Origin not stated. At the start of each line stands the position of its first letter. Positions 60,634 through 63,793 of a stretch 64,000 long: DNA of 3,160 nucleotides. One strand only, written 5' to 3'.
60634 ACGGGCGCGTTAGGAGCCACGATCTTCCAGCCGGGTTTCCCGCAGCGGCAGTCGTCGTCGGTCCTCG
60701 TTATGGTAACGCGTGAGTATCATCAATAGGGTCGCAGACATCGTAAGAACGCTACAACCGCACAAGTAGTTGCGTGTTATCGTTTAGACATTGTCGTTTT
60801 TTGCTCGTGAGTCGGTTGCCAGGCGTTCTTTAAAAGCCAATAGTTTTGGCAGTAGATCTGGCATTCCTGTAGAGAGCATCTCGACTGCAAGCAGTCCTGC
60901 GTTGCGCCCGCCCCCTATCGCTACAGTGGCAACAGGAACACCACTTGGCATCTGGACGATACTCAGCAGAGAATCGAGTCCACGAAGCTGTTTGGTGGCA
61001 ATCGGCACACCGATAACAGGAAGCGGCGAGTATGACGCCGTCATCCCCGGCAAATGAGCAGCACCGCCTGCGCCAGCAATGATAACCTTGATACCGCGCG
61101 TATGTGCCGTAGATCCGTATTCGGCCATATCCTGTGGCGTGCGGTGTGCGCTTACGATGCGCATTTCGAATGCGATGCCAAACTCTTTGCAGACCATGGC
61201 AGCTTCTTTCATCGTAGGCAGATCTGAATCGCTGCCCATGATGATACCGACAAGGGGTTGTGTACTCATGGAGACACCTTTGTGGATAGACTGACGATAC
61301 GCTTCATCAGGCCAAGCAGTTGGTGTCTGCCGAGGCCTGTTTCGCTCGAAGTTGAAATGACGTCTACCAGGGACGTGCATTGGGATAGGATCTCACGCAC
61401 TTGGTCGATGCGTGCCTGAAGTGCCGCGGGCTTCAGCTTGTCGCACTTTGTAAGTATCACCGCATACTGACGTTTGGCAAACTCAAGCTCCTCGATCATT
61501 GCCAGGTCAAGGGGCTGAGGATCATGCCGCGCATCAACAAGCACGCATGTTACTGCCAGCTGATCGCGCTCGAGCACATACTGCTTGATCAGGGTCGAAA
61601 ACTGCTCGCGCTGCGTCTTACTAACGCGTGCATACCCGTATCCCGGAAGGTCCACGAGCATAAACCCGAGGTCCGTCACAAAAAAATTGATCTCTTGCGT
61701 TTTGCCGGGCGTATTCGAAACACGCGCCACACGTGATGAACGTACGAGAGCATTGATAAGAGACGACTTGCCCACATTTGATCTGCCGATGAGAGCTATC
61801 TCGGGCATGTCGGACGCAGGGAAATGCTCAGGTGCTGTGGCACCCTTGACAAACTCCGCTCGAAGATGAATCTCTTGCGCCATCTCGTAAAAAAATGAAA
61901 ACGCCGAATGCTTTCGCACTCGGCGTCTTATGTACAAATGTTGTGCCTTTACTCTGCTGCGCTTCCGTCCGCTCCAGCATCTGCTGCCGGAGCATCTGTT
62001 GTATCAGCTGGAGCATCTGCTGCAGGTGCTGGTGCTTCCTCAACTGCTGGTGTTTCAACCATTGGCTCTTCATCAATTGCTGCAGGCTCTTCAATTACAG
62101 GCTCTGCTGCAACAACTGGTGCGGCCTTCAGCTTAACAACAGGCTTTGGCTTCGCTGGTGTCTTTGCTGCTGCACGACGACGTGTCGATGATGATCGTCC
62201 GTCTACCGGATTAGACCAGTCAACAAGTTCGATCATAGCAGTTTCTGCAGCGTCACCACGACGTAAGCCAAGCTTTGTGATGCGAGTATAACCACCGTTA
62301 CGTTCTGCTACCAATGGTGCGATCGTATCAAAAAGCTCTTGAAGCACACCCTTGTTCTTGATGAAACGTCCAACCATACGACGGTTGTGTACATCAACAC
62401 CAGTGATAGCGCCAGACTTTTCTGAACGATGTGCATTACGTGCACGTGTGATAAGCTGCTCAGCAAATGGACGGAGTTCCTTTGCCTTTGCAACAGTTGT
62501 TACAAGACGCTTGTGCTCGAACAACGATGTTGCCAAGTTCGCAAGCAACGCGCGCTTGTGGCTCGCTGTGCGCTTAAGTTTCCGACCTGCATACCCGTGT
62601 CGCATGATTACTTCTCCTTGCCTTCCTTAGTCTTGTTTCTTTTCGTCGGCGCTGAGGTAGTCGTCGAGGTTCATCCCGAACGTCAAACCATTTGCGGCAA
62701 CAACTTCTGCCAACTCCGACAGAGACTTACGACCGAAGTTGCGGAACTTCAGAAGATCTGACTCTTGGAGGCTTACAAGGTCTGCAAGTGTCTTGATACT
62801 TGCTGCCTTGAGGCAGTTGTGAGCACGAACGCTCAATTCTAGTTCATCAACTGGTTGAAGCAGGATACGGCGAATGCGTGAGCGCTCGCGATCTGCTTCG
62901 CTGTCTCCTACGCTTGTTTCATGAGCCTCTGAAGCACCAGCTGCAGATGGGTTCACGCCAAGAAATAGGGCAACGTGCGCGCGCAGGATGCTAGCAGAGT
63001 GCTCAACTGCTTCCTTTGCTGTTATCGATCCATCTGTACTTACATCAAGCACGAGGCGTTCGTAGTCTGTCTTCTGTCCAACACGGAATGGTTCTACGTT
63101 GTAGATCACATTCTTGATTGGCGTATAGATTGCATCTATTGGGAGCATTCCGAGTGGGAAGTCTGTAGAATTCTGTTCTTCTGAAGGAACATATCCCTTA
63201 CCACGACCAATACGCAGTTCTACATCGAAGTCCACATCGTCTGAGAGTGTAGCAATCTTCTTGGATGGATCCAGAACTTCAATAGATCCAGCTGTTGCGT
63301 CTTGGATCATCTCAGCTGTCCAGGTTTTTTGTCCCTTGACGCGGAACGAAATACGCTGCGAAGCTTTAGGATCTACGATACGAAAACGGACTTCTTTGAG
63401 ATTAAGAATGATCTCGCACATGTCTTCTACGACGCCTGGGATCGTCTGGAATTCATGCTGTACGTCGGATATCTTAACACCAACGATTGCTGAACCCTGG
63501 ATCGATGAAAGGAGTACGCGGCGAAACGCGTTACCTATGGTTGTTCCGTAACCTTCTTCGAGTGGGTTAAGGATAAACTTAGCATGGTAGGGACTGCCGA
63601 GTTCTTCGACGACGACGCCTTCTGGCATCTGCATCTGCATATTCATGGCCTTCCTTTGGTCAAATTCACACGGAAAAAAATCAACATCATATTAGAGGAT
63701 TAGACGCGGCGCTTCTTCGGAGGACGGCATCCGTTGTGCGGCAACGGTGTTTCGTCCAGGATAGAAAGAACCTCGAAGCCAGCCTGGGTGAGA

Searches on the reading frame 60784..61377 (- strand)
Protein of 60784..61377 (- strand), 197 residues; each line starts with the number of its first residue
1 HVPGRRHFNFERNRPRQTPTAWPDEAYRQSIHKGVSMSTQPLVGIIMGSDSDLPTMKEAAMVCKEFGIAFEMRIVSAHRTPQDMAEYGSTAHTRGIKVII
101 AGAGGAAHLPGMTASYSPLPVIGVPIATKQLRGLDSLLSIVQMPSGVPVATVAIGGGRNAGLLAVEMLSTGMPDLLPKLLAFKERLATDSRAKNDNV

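Call 77: search_protein_families(library=pfam, max_evalue=0.0001, proteins=[window:60784-61377:-])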
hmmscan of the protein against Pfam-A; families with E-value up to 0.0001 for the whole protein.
window:60784-61377:- (197 aa): 1 family
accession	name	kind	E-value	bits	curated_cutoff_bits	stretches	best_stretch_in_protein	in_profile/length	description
PF00731.26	AIRC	-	9.1e-64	213.9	30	1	43-187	2-146/148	AIR carboxylase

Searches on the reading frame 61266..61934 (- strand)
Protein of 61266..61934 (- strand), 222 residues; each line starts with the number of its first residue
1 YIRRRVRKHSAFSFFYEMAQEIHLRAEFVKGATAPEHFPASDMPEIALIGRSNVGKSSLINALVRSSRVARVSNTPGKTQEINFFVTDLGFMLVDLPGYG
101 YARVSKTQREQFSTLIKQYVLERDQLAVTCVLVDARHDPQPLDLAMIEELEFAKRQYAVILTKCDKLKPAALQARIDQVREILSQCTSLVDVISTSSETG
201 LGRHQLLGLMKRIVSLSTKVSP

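Call 77: search_protein_families(library=pfam, max_evalue=0.0001, proteins=[window:61266-61934:-])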
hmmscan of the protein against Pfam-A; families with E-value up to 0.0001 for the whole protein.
window:61266-61934:- (222 aa): 5 families
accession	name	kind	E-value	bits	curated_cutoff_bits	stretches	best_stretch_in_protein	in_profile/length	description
PF01926.29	MMR_HSR1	-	5.5e-21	75.2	21.9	1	45-163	1-113/113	50S ribosome-binding GTPase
PF02421.24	FeoB_N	-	2.4e-13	50.3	27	1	45-206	2-152/156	Ferrous iron transport protein B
PF03193.22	RsgA_GTPase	-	1.3e-08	35.3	30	1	46-99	109-168/174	RsgA GTPase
PF00350.29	Dynamin_N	-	1.3e-06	29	27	0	46-67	1-22/168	Dynamin family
PF00009.33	GTP_EFTU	-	6e-06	26.4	26.5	0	125-212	92-184/188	Elongation factor Tu GTP binding domain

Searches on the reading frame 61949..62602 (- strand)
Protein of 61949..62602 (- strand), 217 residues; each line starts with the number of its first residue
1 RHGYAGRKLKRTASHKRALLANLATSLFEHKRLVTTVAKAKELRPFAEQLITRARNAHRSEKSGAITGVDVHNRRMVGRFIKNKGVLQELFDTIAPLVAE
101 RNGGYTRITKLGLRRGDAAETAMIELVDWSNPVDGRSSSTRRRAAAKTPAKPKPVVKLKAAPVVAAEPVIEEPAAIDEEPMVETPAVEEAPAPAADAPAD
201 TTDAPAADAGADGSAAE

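Call 77: search_protein_families(library=pfam, max_evalue=0.0001, proteins=[window:61949-62602:-])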
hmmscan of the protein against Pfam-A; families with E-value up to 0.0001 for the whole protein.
window:61949-62602:- (217 aa): 1 family
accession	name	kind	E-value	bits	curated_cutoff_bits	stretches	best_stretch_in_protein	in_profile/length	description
PF01196.24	Ribosomal_L17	-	3.9e-33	114.6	27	1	19-127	1-97/97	Ribosomal protein L17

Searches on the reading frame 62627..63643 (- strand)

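Call 77: search_protein_families(library=pfam, max_evalue=0.0001, proteins=[window:62627-63643:-])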
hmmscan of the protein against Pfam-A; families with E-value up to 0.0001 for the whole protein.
window:62627-63643:- (338 aa): 3 families
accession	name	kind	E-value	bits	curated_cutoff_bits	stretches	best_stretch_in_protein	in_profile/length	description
PF01000.31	RNA_pol_A_bac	-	1.1e-25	90.5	33.9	1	56-174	1-119/119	RNA polymerase Rpb3/RpoA insert domain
PF03118.21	RNA_pol_A_CTD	-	4.9e-23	81.1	23.8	1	254-315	4-65/67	Bacterial RNA polymerase, alpha chain C terminal domain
PF01193.29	RNA_pol_L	-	5e-21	74.6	24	1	27-223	2-73/74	RNA polymerase Rpb3/Rpb11 dimerisation domain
